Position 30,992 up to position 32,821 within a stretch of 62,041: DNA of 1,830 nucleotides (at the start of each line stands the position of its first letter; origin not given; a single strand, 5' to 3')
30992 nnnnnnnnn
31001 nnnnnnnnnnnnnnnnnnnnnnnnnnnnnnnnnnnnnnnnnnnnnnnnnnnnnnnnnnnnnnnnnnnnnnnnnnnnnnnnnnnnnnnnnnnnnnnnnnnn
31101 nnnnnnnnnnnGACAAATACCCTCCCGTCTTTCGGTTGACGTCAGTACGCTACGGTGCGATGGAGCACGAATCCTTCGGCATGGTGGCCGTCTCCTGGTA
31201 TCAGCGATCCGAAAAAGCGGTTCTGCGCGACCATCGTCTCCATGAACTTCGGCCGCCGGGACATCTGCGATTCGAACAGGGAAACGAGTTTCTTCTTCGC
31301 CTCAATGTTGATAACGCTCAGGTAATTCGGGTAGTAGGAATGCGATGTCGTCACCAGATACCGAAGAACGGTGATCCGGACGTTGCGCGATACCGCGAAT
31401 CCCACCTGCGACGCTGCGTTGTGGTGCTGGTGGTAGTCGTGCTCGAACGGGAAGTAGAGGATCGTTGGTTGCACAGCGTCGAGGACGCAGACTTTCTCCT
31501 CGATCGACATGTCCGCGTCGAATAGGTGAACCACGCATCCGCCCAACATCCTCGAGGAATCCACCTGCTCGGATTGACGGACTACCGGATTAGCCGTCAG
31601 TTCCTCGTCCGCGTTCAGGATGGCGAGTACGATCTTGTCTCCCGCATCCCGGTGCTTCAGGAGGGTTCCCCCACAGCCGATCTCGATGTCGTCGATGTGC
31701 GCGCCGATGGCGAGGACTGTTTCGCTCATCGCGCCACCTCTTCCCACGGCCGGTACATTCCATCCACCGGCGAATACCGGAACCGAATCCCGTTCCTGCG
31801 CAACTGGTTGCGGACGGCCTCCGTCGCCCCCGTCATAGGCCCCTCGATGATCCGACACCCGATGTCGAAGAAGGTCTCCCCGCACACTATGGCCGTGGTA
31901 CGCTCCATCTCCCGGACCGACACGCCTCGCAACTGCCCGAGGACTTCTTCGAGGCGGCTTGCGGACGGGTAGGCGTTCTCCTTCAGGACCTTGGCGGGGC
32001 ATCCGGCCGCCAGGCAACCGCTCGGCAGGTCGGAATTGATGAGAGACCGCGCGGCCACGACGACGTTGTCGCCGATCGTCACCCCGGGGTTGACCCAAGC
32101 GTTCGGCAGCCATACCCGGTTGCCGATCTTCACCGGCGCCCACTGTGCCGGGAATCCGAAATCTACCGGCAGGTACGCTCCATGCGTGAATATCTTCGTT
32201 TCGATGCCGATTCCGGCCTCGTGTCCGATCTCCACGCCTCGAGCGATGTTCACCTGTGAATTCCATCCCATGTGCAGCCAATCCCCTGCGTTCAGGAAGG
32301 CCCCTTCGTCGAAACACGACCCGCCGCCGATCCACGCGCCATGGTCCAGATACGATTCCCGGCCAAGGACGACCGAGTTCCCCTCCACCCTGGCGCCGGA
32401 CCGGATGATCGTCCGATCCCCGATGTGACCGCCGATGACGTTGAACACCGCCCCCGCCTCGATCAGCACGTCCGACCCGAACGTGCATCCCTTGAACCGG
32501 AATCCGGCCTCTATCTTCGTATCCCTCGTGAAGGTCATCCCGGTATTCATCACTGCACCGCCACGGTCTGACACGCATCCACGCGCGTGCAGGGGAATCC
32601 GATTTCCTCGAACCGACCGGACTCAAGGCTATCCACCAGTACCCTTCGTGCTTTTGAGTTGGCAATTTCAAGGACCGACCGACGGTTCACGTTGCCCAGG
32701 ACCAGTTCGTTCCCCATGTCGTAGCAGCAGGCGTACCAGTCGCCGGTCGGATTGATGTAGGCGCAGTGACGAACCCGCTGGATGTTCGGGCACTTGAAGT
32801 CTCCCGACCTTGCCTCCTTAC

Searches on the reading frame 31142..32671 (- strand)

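Call 106: search_protein_families(library=phrogs, proteins=[window:31142-32671:-], max_evalue=0.00001)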
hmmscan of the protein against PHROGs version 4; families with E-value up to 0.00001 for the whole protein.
window:31142-32671:- (509 aa): 1 family
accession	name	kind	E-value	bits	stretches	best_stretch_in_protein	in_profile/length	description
phrog_11796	-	unknown function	1.9e-10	42.2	1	317-489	2-196/217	-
